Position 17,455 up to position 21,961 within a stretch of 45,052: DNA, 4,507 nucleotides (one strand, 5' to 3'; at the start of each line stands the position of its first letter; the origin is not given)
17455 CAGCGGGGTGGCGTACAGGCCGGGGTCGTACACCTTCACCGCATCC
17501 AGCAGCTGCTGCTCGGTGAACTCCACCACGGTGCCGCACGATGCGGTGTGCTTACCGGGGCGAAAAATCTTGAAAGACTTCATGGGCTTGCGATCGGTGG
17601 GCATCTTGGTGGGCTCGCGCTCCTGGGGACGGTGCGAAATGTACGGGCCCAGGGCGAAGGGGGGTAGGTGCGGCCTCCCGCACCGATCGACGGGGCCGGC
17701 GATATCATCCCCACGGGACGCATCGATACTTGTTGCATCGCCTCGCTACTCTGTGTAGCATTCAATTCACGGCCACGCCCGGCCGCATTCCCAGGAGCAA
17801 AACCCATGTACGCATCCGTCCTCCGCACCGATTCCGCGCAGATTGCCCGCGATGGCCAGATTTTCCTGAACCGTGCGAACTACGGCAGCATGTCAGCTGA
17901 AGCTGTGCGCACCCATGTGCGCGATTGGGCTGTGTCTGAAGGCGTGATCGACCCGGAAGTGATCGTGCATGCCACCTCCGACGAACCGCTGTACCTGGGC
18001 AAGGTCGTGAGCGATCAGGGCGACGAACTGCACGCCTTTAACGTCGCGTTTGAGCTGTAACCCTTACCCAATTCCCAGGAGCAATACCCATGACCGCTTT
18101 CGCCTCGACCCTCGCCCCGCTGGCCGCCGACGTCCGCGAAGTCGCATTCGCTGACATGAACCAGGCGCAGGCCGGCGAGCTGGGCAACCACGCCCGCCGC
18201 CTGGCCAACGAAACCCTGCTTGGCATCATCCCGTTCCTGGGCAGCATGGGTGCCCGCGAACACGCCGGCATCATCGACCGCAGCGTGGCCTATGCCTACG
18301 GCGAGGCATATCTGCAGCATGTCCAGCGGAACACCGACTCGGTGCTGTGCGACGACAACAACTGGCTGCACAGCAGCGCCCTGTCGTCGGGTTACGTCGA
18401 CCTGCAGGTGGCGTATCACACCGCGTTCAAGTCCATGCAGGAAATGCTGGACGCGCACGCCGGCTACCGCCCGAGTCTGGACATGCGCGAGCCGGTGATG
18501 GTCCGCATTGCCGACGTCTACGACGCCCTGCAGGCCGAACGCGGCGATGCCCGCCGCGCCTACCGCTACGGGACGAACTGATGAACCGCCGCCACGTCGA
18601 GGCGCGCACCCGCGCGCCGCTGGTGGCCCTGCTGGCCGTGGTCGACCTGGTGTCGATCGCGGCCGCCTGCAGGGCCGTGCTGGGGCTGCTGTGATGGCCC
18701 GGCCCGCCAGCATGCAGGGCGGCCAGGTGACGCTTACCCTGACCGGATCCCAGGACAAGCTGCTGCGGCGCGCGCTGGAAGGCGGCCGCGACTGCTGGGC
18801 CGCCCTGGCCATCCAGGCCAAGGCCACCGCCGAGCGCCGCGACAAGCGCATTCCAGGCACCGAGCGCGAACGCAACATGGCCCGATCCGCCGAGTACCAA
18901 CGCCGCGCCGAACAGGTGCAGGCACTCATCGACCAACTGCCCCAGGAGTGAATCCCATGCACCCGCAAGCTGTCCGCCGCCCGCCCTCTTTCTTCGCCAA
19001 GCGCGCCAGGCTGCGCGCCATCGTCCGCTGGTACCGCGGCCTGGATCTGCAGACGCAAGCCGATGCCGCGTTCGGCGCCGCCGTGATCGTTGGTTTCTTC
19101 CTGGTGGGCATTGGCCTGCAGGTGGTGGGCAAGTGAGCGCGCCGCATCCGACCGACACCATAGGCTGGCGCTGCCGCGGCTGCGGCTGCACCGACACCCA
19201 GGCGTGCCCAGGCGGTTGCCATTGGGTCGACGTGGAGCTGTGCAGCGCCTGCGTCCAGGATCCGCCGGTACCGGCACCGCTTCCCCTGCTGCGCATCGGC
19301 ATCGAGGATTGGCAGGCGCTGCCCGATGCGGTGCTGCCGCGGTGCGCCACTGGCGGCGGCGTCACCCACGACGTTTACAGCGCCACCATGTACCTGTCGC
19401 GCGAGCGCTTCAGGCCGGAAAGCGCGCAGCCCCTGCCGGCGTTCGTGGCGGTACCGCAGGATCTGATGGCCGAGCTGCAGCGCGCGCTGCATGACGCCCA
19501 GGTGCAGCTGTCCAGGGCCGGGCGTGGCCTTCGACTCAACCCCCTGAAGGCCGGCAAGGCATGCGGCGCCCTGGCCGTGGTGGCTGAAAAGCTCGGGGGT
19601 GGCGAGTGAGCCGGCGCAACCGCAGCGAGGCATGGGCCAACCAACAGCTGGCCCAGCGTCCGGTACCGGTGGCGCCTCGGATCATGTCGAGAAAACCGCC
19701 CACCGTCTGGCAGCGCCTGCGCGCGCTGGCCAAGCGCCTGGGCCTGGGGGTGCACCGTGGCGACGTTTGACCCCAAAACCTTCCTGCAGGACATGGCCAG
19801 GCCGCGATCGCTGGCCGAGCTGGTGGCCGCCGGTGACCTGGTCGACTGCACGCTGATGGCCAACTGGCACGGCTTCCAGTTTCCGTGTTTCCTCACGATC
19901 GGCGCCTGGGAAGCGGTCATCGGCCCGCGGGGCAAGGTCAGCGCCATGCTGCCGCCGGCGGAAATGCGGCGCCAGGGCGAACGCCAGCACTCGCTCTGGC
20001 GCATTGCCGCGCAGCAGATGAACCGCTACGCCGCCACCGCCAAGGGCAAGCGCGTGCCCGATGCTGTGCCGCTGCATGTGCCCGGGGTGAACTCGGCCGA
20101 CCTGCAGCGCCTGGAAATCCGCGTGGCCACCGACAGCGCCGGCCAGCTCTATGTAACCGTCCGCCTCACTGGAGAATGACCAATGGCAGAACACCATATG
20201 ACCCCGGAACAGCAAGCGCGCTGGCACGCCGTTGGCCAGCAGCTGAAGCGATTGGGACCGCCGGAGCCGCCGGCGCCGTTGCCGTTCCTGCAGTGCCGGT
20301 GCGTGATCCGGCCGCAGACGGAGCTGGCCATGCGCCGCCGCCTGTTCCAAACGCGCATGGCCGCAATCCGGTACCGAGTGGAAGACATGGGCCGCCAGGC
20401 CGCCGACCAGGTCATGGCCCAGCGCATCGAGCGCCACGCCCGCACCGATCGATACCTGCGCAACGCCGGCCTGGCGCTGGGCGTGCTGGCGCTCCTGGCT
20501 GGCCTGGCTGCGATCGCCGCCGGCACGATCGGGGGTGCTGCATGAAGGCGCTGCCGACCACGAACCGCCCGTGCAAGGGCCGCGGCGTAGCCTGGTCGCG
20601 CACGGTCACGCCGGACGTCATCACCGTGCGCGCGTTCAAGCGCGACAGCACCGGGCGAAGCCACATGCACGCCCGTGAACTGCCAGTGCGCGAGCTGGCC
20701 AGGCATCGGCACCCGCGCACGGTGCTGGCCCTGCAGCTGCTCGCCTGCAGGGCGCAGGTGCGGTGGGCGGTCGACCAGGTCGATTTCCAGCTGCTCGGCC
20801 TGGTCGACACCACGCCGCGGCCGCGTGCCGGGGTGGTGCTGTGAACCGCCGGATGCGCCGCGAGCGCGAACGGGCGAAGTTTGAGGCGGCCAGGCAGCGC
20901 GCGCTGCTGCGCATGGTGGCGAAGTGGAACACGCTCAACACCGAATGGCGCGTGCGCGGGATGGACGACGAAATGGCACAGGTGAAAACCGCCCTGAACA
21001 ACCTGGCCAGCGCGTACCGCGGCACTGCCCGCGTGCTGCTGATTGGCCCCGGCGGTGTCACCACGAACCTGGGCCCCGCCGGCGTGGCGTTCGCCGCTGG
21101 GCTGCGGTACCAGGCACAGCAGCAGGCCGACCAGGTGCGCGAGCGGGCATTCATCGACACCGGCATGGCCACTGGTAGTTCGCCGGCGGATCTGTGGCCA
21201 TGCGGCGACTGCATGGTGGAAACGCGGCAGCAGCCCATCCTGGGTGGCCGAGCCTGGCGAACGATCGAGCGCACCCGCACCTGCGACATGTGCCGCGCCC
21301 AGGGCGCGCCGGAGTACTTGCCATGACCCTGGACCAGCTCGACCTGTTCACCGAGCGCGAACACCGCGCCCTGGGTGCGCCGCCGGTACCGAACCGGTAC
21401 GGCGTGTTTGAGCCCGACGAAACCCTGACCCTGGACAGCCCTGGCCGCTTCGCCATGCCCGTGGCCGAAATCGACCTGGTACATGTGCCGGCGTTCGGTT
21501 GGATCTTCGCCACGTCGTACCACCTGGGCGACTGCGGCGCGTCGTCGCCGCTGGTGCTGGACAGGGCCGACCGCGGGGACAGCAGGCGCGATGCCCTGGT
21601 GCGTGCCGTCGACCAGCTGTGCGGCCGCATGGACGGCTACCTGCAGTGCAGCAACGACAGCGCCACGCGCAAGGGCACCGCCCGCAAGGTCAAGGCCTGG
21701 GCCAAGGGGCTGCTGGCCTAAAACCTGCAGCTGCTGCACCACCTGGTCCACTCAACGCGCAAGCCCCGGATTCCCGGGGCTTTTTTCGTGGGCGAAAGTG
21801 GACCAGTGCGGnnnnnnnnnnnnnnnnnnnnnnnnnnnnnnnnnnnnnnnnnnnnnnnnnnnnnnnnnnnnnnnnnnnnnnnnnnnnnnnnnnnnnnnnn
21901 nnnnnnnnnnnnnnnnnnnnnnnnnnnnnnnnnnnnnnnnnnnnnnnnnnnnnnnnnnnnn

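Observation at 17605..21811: Self-contained antisense cassette of 12 small unknown genes inside the head-morphogenesis operon: a candidate novel accessory or anti-defence island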

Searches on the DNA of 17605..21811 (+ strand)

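Call 5: search_dna_similar(query=window:17605-21811:+, collection=phages, mode=near, max_rows=30)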
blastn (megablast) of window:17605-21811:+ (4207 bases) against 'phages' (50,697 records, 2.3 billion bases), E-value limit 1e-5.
Records with a match: 4; places in all: 4; records where one place covers at least 80% of the query: 1.
Best place of each record, by identity: 95-99% 2; 90-95% 1; 80-90% 1.
By first word of the organism name: Stenotrophomonas 3; Xanthomonas 1.
By host as written in the record: Stenotrophomonas maltophilia 2355 1; Xanthomonas campestris XC114 1; Stenotrophomonas maltophilia 1; Stenotrophomonas maltophilia 981 1.
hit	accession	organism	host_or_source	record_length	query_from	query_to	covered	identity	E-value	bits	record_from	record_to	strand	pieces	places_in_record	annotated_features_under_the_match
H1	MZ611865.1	Stenotrophomonas phage StM171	Stenotrophomonas maltophilia 2355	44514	1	4207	88%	91.2%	0e+0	4995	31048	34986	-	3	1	hypothetical protein (x8) | 5-formyltetrahydrofolate cyclo-ligase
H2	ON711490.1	Xanthomonas phage HXX_Dennis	Xanthomonas campestris XC114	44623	1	4205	78%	97.1%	0e+0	5519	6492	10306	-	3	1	hypothetical protein (x13) | terminator (x2)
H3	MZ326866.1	Stenotrophomonas phage Suso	Stenotrophomonas maltophilia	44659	1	4205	78%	97.1%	0e+0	5513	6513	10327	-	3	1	hypothetical protein (x9) | putative membrane protein (x3) | terminator | ribosome_binding_site (x12)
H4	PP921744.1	Stenotrophomonas phage vB_SmaS_QH16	Stenotrophomonas maltophilia 981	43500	467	4206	43%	81.8%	8e-145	1484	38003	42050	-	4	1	hypothetical protein (x10) | 5-formyltetrahydrofolate cyclo-ligase | putative membrane protein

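Call 6: get_annotated_region(hit=H3, flank=6000)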
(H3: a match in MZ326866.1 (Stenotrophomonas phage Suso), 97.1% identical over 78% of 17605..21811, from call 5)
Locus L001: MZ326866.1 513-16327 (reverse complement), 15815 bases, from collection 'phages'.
description: Stenotrophomonas phage Suso, complete genome.
organism: Stenotrophomonas phage Suso (NCBI taxid 2859662)
taxonomy: Viruses; Duplodnaviria; Heunggongvirae; Uroviricota; Caudoviricetes
host: Stenotrophomonas maltophilia; source: water sample collected; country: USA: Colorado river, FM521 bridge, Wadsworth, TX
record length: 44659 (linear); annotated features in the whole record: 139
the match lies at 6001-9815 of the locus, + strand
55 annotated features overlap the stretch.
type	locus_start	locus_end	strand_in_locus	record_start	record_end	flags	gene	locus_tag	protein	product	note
CDS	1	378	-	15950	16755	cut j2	-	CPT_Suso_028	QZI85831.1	tape measure chaperone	tape measure chaperone frameshift product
CDS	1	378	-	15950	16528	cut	-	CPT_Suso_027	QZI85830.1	tape measure chaperone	Upstream of tape measure protein; Slippery sequence identified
regulatory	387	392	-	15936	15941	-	-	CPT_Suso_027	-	ribosome_binding_site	-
CDS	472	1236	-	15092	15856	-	-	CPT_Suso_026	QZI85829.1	major tail protein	BLAST homology to a known protein=major tail protein (NR track), accession number QCG76684.1, organism Vibrio phage ...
regulatory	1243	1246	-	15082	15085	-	-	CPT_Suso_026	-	ribosome_binding_site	-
CDS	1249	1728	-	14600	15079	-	-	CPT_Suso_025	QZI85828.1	hypothetical protein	-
CDS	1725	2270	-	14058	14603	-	-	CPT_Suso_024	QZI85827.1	morphogenesis protein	-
regulatory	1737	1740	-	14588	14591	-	-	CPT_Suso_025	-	ribosome_binding_site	-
CDS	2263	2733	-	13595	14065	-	-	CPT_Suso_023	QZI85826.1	hypothetical protein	-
regulatory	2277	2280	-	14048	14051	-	-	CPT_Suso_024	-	ribosome_binding_site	-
regulatory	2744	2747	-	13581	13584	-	-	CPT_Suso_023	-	ribosome_binding_site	-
CDS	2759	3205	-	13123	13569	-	-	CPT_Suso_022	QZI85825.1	hypothetical protein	-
regulatory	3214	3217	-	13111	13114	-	-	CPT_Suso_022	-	ribosome_binding_site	-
CDS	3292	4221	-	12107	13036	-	-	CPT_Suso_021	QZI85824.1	major capsid protein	BLAST homology to a known protein=major capsid protein (Canonical phages track), accession number YP_009101210.1, ...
regulatory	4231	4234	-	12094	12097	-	-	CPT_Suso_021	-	ribosome_binding_site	-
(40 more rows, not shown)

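Call 7: get_annotated_region(hit=H1, flank=6000)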
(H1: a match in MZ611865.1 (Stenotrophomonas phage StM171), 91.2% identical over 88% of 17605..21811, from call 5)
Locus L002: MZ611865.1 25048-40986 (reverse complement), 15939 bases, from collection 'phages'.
description: Stenotrophomonas phage StM171, complete genome.
organism: Stenotrophomonas phage StM171 (NCBI taxid 2862739)
taxonomy: Viruses; Duplodnaviria; Heunggongvirae; Uroviricota; Caudoviricetes
host: Stenotrophomonas maltophilia 2355; source: hospital waste water; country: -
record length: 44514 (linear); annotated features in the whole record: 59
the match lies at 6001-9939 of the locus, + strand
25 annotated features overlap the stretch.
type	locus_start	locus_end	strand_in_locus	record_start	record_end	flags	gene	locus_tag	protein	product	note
CDS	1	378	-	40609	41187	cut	-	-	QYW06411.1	hypothetical protein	-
CDS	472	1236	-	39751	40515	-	-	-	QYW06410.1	major tail protein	-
CDS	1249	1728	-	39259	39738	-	-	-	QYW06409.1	structural protein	-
CDS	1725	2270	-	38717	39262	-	-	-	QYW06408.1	virion morphogenesis family protein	-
CDS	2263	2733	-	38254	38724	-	-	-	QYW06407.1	hypothetical protein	-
CDS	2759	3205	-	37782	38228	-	-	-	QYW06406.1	hypothetical protein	-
CDS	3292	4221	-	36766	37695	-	-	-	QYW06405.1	capsid protein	-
CDS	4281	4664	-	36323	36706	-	-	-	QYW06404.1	hypothetical protein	-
CDS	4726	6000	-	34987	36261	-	-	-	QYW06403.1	protease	-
CDS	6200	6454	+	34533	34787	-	-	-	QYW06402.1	hypothetical protein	-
CDS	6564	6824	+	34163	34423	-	-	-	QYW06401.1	hypothetical protein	-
CDS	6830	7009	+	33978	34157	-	-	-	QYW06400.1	hypothetical protein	-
CDS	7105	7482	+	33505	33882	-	-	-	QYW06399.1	hypothetical protein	-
CDS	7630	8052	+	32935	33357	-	-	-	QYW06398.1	hypothetical protein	-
CDS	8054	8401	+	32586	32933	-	-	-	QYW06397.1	hypothetical protein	-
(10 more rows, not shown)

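Call 16: get_annotated_region(hit=H4, flank=3000)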
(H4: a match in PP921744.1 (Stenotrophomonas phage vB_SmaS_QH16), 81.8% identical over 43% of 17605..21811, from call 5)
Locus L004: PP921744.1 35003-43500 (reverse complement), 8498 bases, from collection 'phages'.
description: Stenotrophomonas phage vB_SmaS_QH16, complete genome.
organism: Stenotrophomonas phage vB_SmaS_QH16 (NCBI taxid 3237192)
taxonomy: Viruses; Duplodnaviria; Heunggongvirae; Uroviricota; Caudoviricetes
host: Stenotrophomonas maltophilia 981; source: hospital sewage; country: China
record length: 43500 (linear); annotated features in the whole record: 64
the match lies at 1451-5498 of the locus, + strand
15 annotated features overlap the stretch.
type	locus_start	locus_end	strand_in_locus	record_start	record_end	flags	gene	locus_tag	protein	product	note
CDS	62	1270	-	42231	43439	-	-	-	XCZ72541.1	putative membrane protein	-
CDS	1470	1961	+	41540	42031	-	-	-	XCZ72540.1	hypothetical protein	-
CDS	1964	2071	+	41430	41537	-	-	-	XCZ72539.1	hypothetical protein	-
CDS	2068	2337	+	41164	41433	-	-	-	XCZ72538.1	hypothetical protein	-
CDS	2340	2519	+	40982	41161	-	-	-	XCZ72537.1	hypothetical protein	-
CDS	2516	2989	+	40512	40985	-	-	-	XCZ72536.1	hypothetical protein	-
CDS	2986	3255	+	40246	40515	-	-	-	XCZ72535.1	hypothetical protein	-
CDS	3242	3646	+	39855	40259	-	-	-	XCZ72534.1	hypothetical protein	-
CDS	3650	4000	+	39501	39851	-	-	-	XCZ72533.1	putative membrane protein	-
CDS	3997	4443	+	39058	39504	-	-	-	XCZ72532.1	hypothetical protein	-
CDS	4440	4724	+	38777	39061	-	-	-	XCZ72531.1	hypothetical protein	-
CDS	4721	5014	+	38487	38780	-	-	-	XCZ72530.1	hypothetical protein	-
CDS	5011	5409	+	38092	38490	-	-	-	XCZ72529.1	5-formyltetrahydrofolate cyclo-ligase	-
CDS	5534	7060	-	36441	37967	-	-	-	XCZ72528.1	capsid morphogenesis protein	-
CDS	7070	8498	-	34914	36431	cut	-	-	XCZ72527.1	portal protein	-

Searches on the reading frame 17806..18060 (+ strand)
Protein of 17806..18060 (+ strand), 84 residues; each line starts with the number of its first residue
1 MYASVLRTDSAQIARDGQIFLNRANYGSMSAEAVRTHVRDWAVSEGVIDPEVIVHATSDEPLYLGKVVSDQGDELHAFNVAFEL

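Call 8: search_protein_families(library=pfam, max_evalue=0.1, proteins=[window:17806-18060:+])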
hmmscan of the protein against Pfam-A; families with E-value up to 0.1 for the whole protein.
window:17806-18060:+ (84 aa): 0 families

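Call 10: search_protein_families(library=phrogs, max_evalue=0.01, proteins=[window:17806-18060:+])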
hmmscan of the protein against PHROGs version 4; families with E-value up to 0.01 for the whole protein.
window:17806-18060:+ (84 aa): 0 families

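Call 37: search_protein_families(library=ncbifam, max_evalue=1, proteins=[window:17806-18060:+])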
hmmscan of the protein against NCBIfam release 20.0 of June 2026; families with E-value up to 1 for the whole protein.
window:17806-18060:+ (84 aa): 2 families
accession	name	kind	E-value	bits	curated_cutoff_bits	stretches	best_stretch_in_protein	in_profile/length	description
TIGR00466.1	kdsB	equivalog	0.1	12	155.2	1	5-82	46-123/241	3-deoxy-manno-octulosonate cytidylyltransferase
TIGR02702.1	SufR_cyano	equivalog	0.15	11.7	178.8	1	23-74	21-70/208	iron-sulfur cluster biosynthesis transcriptional regulator SufR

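Call 81: search_protein_families(library=padloc, max_evalue=0.01, proteins=[window:17806-18060:+])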
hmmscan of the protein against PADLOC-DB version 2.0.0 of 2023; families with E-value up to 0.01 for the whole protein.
window:17806-18060:+ (84 aa): 0 families

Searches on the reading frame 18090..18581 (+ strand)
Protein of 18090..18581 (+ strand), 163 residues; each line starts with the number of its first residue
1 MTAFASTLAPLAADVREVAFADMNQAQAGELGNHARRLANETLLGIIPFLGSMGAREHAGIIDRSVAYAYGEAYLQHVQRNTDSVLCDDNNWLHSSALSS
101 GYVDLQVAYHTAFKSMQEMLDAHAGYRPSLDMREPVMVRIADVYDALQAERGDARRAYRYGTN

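Call 8: search_protein_families(library=pfam, max_evalue=0.1, proteins=[window:18090-18581:+])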
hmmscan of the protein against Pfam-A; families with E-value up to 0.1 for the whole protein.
window:18090-18581:+ (163 aa): 0 families

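Call 10: search_protein_families(library=phrogs, max_evalue=0.01, proteins=[window:18090-18581:+])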
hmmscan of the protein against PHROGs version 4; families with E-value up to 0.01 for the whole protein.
window:18090-18581:+ (163 aa): 0 families

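Call 37: search_protein_families(library=ncbifam, max_evalue=1, proteins=[window:18090-18581:+])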
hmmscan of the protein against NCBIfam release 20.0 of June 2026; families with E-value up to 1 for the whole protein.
window:18090-18581:+ (163 aa): 0 families

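Call 78: search_solved_structures(query=window:18090-18581:+, max_evalue=1)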
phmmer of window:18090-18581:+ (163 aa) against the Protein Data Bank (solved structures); distinct sequences matched with E-value up to 1: 0.

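Call 81: search_protein_families(library=padloc, max_evalue=0.01, proteins=[window:18090-18581:+])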
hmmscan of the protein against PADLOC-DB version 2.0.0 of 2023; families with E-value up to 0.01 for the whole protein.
window:18090-18581:+ (163 aa): 0 families

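Call 95: find_related_loci(query=window:18090-18581:+, collection=viral_contigs, flank=6000)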
Query window:18090-18581:+ (163 aa) in viral_contigs; peptide patterns used: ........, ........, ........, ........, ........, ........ (x = any residue, [..] = any of these).
2 stretches matched a pattern; 1 encode a relative of the query (tblastn E <= 1e-3); 1 distinct loci.
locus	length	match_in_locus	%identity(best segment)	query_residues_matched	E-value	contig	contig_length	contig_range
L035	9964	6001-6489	99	1-163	1e-109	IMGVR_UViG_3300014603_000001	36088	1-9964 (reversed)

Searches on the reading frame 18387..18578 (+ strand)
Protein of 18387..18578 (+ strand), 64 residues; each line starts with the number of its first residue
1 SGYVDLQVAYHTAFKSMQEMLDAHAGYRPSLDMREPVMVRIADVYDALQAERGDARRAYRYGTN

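Call 99: find_related_loci(query=A6, collection=viral_contigs, flank=5000)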
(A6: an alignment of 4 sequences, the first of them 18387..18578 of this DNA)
Query A6 (64 aa) in viral_contigs; peptide patterns used: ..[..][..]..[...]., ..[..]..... (x = any residue, [..] = any of these).
111 stretches matched a pattern; 8 encode a relative of the query (tblastn E <= 1e-3); 8 distinct loci.
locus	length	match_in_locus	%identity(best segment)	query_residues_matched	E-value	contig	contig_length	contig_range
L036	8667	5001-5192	100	1-64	4e-41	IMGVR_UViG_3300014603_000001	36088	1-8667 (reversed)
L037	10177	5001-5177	54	4-62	2e-17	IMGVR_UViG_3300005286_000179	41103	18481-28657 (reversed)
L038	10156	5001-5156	52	11-62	2e-15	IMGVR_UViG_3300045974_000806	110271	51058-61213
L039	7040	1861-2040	43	2-61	1e-12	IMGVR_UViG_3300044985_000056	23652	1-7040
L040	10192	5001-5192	39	4-60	1e-8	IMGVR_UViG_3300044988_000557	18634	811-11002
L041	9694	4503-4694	39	4-60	1e-8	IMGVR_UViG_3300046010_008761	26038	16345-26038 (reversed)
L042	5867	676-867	39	4-60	1e-8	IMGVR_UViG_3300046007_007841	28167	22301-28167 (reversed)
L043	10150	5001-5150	43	12-60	2e-6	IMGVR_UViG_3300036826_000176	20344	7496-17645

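Call 102: search_protein_families(library=pfam, max_evalue=0.001, proteins=[L037:6515-6955:+, L037:7295-7720:+, L037:4956-5609:+, L037:3869-4282:+, L037:3063-3506:+, L037:3503-3862:+, L037:4279-4521:+, L037:4546-4878:+, L037:5606-6070:+, L037:2350-2703:+])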
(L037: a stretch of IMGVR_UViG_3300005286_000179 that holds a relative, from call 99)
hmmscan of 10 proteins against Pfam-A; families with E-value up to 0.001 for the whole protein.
L037:6515-6955:+ (146 aa): 2 families
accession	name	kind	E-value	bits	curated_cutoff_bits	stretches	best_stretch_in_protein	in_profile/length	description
PF13384.12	HTH_23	-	2.7e-05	24.3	24.6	1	86-122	4-40/50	Homeodomain-like domain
PF08765.17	Mor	-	3.7e-05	24.1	24.9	1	53-131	26-103/107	Mor transcription activator family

L037:7295-7720:+ (141 aa): 0 families

L037:4956-5609:+ (217 aa): 0 families

L037:3869-4282:+ (137 aa): 0 families

L037:3063-3506:+ (147 aa): 0 families

L037:3503-3862:+ (119 aa): 0 families

L037:4279-4521:+ (80 aa): 0 families

L037:4546-4878:+ (110 aa): 0 families

L037:5606-6070:+ (154 aa): 0 families

L037:2350-2703:+ (117 aa): 0 families
